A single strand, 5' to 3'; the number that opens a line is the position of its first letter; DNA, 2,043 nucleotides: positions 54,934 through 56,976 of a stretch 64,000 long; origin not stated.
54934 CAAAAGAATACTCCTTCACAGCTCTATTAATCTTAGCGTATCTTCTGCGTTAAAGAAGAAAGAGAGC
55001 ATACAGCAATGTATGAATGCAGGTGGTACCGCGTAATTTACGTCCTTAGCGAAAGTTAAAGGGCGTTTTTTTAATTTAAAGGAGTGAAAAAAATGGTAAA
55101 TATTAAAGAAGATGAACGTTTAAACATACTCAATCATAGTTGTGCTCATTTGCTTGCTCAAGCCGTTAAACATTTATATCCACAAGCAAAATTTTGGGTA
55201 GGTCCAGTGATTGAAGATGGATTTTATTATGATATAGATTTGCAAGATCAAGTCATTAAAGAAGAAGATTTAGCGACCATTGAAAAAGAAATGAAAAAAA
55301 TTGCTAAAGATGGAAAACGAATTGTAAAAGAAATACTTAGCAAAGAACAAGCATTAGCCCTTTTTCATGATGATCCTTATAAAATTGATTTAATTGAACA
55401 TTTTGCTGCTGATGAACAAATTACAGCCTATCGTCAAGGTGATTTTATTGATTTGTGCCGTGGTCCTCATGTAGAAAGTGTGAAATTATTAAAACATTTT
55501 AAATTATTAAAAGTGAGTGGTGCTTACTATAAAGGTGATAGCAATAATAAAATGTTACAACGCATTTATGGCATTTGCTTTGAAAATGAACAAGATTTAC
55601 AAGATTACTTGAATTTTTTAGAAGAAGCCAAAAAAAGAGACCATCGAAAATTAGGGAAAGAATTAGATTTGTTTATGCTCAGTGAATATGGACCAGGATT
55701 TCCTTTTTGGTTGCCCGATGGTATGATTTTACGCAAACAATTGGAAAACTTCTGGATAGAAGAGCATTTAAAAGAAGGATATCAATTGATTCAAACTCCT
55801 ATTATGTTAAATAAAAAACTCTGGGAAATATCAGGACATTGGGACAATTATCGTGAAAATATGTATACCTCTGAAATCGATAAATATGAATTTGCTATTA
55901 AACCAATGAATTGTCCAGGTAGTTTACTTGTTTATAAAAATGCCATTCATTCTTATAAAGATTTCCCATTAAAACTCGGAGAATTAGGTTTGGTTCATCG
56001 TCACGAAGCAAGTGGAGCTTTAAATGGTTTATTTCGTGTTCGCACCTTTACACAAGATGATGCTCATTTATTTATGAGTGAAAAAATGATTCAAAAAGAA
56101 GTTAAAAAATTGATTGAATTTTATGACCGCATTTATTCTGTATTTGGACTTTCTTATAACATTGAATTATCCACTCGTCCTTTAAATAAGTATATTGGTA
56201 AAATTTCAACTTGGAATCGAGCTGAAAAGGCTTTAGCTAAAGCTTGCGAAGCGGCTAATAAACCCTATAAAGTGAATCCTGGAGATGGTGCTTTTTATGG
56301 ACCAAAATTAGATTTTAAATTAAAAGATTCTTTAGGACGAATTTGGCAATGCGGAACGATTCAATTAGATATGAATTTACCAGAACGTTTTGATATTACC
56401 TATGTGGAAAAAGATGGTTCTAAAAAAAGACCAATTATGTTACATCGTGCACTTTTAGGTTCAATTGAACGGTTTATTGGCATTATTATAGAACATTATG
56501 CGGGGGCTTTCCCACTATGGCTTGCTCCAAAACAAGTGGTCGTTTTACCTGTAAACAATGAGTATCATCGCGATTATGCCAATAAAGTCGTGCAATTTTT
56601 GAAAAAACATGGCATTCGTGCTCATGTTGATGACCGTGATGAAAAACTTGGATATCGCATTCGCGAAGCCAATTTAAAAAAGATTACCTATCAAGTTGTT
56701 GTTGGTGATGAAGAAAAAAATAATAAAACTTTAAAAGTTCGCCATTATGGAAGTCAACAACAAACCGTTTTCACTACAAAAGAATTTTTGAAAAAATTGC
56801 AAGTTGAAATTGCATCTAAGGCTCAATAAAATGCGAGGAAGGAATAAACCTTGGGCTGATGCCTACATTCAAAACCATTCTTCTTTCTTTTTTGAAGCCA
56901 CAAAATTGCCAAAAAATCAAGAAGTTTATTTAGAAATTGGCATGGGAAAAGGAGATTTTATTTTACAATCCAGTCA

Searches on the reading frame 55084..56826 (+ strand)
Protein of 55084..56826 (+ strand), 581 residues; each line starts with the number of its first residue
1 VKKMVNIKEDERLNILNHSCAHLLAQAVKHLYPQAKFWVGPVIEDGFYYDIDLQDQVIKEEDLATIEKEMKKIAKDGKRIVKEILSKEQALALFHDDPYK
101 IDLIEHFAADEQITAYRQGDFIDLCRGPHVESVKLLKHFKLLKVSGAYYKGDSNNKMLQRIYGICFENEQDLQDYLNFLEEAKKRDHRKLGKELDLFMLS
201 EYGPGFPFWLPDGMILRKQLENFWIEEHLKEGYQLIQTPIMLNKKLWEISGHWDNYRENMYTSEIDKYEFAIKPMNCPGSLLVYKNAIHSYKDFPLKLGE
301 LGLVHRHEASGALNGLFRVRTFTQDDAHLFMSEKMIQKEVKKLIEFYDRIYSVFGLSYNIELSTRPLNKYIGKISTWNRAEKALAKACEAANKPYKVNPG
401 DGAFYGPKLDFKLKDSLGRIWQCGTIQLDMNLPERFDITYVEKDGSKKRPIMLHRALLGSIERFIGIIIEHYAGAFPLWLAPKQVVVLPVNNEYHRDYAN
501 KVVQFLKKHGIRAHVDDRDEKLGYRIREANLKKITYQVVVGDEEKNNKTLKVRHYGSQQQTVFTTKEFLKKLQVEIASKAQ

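Call 65: find_related_loci(query=window:55084-56826:+, collection=genome_contigs, flank=200)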
Query window:55084-56826:+ (581 aa) in genome_contigs; peptide patterns used: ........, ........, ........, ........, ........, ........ (x = any residue, [..] = any of these).
599 stretches matched a pattern (row limit reached: there are more); 559 encode a relative of the query (tblastn E <= 1e-3); the best 80 are kept; 80 distinct loci.
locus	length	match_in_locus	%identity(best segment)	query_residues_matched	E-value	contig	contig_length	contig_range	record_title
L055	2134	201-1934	85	4-581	0e+0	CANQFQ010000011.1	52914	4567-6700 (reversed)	MAG: uncultured Bacilli bacterium isolate Lapin-005__bin75 genome assembly, contig: Lapin-005__NODE_762_length_52914_cov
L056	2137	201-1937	84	3-581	0e+0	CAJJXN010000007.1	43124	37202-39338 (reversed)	MAG TPA_asm: uncultured Firmicutes bacterium isolate ERR321483-bin.4 genome assembly, contig: NODE_139_length_43124_cov_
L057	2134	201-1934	69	2-579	0e+0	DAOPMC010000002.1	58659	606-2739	MAG TPA_asm: Bacilli bacterium isolate AMR_MDS_3209 NODE_544_length_58659_cov_58.937206, whole genome shotgun sequence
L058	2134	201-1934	69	2-579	0e+0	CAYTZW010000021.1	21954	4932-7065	MAG TPA_asm: uncultured Erysipelotrichaceae bacterium isolate SRP225648_co1_53 genome assembly, contig: NODE_5558_length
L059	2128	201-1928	68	4-579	0e+0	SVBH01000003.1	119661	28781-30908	MAG: Erysipelotrichaceae bacterium isolate SIG223 NODE_3565_length_119661_cov_3.702043, whole genome shotgun sequence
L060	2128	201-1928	68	4-579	0e+0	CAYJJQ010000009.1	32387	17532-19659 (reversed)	MAG TPA_asm: uncultured Muribaculaceae bacterium isolate ERP123703_co2_182 genome assembly, contig: NODE_765_length_3238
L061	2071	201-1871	71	4-559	0e+0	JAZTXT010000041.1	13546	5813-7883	MAG: Bacilli bacterium isolate T1900045328_YK20190017.MAGScoT_cleanbin_000091 SGB_6491_k141_1233111, whole genome shotgu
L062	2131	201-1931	69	3-579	0e+0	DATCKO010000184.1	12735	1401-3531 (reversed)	MAG TPA_asm: Haloplasmataceae bacterium isolate SMAG_U7098 k141_529168, whole genome shotgun sequence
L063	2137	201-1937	68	2-581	0e+0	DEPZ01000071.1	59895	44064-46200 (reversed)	MAG TPA_asm: Erysipelotrichaceae bacterium UBA3379 UBA3379_contig_12556, whole genome shotgun sequence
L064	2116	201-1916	68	8-579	0e+0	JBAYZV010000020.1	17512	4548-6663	MAG: Candidatus Izemoplasmatales bacterium isolate SO_2017_CLC_65 scaffold_4541_c1_PH3_2017, whole genome shotgun sequen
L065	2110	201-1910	68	11-580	0e+0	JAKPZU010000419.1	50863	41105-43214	MAG: Bacillota bacterium isolate USCA_maxbin.164 k141_1109399, whole genome shotgun sequence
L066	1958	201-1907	68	11-579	0e+0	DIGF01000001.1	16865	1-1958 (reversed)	MAG TPA_asm: Bacillales bacterium UBA5729 UBA5729_contig_1682, whole genome shotgun sequence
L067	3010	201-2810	65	3-579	0e+0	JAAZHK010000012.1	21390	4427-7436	MAG: Mycoplasmatota bacterium isolate AS15tlH2ME_227 9395_AS15, whole genome shotgun sequence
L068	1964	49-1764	67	8-579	0e+0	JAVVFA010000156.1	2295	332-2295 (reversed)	MAG: Candidatus Izemoplasmatales bacterium isolate TamC13-35 NODE_156_length_2295_cov_3.418846, whole genome shotgun seq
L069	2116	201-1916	67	8-579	0e+0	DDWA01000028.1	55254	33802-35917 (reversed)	MAG TPA_asm: Bacillales bacterium UBA2298 UBA2298_contig_16215, whole genome shotgun sequence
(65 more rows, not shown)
